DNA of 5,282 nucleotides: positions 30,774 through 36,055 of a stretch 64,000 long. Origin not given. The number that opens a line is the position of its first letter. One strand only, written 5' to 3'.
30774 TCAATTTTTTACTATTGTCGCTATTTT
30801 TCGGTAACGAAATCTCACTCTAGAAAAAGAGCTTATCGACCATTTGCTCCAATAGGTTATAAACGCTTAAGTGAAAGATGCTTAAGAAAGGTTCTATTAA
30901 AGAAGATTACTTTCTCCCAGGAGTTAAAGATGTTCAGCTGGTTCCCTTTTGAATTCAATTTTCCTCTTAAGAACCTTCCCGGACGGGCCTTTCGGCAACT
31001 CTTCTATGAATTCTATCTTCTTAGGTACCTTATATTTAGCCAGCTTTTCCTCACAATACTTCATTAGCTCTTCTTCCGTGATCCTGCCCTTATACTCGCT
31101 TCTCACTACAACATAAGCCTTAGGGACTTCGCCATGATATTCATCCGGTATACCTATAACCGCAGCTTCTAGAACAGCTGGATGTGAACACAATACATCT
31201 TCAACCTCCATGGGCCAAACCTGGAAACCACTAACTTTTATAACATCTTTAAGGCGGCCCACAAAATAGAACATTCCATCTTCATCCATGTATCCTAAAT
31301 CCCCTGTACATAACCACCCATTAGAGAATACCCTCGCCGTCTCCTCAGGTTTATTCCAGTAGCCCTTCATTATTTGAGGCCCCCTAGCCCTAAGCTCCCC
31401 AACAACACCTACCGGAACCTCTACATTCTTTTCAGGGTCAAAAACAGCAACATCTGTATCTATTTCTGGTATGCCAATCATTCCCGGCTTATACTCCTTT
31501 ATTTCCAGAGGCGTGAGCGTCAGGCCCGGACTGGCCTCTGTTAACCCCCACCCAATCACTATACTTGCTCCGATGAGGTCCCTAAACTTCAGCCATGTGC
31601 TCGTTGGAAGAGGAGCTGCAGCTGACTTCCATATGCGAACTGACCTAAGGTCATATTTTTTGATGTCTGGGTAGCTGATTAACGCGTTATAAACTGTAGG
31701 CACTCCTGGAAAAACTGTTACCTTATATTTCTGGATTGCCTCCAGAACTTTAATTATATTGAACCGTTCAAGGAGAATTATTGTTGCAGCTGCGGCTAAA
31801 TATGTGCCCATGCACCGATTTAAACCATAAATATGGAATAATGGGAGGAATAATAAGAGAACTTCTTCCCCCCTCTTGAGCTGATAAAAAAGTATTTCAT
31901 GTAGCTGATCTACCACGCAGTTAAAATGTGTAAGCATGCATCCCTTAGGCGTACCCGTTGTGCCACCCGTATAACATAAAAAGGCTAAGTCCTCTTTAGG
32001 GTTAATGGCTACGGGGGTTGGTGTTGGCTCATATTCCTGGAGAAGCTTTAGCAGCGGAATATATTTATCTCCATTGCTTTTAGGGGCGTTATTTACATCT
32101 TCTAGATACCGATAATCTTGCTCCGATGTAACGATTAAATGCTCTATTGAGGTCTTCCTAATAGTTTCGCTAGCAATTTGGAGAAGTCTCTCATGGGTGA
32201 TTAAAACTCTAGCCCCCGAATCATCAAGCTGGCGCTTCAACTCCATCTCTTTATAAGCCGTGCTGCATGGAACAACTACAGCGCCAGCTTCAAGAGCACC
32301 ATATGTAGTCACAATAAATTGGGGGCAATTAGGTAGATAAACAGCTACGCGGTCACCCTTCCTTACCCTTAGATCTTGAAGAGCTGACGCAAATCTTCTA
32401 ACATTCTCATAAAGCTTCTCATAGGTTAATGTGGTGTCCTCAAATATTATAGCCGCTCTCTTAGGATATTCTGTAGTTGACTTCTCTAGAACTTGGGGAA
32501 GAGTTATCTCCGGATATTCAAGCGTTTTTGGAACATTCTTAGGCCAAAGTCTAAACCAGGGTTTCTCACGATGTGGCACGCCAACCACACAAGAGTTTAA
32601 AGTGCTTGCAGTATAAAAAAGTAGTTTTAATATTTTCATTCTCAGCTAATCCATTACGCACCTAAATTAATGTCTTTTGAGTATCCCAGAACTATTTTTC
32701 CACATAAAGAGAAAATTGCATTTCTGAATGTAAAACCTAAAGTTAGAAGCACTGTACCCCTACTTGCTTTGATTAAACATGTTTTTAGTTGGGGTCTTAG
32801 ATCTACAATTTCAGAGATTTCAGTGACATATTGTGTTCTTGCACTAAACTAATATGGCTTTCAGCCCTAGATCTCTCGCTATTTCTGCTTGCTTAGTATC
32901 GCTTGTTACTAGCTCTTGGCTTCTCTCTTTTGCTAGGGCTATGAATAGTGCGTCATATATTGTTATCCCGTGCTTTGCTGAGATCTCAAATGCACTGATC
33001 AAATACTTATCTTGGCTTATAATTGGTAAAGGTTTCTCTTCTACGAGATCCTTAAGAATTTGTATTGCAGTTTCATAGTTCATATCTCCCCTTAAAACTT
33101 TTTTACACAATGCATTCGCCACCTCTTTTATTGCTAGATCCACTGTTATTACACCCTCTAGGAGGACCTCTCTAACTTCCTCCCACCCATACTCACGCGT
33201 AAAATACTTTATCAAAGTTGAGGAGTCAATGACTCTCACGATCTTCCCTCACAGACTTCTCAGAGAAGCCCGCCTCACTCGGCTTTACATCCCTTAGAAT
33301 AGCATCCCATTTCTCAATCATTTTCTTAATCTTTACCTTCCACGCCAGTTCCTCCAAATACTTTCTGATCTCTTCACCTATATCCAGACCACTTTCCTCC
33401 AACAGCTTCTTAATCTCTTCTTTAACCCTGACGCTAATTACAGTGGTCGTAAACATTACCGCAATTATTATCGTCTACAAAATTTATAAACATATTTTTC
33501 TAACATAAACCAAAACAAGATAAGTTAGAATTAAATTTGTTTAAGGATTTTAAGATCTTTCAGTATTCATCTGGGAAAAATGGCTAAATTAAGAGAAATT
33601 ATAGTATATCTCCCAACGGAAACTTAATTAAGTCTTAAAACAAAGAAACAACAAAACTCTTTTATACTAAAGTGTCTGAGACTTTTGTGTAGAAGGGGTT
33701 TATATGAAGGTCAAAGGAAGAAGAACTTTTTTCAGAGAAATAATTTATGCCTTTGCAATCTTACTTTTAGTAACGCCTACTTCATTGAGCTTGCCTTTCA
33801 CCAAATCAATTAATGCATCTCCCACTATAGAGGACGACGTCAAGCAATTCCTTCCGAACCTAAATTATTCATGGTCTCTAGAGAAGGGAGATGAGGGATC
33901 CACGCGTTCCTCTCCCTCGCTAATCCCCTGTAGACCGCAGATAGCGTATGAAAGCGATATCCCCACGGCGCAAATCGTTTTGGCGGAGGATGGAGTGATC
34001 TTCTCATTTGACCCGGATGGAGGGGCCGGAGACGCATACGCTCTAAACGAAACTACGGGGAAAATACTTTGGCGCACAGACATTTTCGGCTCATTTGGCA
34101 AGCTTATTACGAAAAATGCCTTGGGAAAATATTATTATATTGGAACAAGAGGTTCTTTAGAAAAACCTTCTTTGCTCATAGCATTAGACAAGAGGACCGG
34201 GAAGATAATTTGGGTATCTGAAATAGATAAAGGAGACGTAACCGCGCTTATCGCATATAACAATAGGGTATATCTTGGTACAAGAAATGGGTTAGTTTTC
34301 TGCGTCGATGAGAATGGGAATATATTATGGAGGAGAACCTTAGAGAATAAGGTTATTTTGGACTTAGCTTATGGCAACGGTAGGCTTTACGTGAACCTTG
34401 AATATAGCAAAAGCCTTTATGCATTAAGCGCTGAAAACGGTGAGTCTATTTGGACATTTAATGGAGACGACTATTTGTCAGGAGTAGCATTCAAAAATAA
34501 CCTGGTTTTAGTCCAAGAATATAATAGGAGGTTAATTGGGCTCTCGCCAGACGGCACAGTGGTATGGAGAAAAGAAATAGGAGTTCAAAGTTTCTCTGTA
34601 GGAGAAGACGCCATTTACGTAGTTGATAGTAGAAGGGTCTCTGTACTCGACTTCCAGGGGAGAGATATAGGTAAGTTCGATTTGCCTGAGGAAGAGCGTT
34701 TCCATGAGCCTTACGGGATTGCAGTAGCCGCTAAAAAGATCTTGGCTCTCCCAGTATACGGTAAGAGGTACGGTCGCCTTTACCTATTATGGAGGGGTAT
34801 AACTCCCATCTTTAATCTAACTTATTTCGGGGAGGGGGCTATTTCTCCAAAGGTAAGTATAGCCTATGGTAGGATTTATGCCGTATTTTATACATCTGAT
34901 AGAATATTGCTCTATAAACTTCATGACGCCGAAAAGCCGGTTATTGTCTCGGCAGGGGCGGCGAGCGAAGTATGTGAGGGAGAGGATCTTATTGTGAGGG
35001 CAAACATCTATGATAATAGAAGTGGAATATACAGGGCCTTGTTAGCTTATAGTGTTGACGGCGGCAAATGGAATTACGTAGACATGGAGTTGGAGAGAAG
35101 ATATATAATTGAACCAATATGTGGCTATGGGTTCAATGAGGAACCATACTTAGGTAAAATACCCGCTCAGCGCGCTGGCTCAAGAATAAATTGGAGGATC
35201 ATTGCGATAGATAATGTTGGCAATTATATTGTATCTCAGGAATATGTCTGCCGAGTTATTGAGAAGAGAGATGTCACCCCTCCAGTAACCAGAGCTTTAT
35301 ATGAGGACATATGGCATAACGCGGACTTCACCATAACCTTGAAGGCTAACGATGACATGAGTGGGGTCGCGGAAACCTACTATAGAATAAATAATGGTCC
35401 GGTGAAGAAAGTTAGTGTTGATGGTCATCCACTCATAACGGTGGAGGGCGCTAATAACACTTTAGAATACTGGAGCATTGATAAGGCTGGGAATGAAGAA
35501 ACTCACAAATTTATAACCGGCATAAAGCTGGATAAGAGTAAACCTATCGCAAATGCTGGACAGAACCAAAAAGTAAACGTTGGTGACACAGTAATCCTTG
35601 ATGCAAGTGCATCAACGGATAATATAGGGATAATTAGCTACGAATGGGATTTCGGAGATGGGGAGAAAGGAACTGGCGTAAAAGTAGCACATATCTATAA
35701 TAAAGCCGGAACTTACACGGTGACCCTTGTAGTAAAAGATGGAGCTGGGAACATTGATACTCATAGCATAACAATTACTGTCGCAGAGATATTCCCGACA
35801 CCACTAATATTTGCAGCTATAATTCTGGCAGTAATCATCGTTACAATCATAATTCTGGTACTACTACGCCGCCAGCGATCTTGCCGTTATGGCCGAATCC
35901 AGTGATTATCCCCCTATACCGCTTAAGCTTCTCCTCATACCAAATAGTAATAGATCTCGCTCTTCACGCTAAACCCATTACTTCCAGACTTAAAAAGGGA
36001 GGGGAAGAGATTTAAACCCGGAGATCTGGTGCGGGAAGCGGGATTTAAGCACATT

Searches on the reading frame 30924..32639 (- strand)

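Call 48: search_protein_families(library=pfam, proteins=[window:30924-32639:-], max_evalue=0.00001)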
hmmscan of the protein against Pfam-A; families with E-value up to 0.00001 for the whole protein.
window:30924-32639:- (571 aa): 2 families
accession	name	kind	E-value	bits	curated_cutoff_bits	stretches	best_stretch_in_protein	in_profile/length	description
PF00501.34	AMP-binding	-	3.5e-97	326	29.9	1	52-428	2-384/384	AMP-binding enzyme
PF13193.12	AMP-binding_C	-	4.2e-24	85.7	24.5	1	478-555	1-76/76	AMP-binding enzyme C-terminal domain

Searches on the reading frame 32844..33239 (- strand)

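Call 48: search_protein_families(library=pfam, proteins=[window:32844-33239:-], max_evalue=0.00001)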
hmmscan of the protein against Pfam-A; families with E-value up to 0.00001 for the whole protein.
window:32844-33239:- (131 aa): 1 family
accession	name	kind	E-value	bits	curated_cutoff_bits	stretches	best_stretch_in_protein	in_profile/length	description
PF01850.27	PIN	-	4.5e-14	53.5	23.6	1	3-122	2-119/120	PIN domain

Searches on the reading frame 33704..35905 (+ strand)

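Call 48: search_protein_families(library=pfam, proteins=[window:33704-35905:+], max_evalue=0.00001)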
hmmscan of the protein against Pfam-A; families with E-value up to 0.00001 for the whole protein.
window:33704-35905:+ (733 aa): 5 families
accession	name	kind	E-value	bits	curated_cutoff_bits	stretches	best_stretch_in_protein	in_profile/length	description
PF18911.6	PKD_4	-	3.4e-27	94.7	27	1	612-693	2-85/85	PKD domain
PF13360.13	PQQ_2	-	2.4e-22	80.2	27.6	1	158-331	5-190/233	Outer membrane protein assembly factor BamB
PF00801.26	PKD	-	4.5e-16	59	23.5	1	622-686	9-74/80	PKD domain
PF13570.13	Beta-prop_ACSF4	-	3.9e-13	49.9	133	1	186-298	19-137/329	Beta-alanine-activating enzyme, beta-propeller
PF22352.2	K319L-like_PKD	-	6e-10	39.4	27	1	618-693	1-84/84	K319L-like, PKD domain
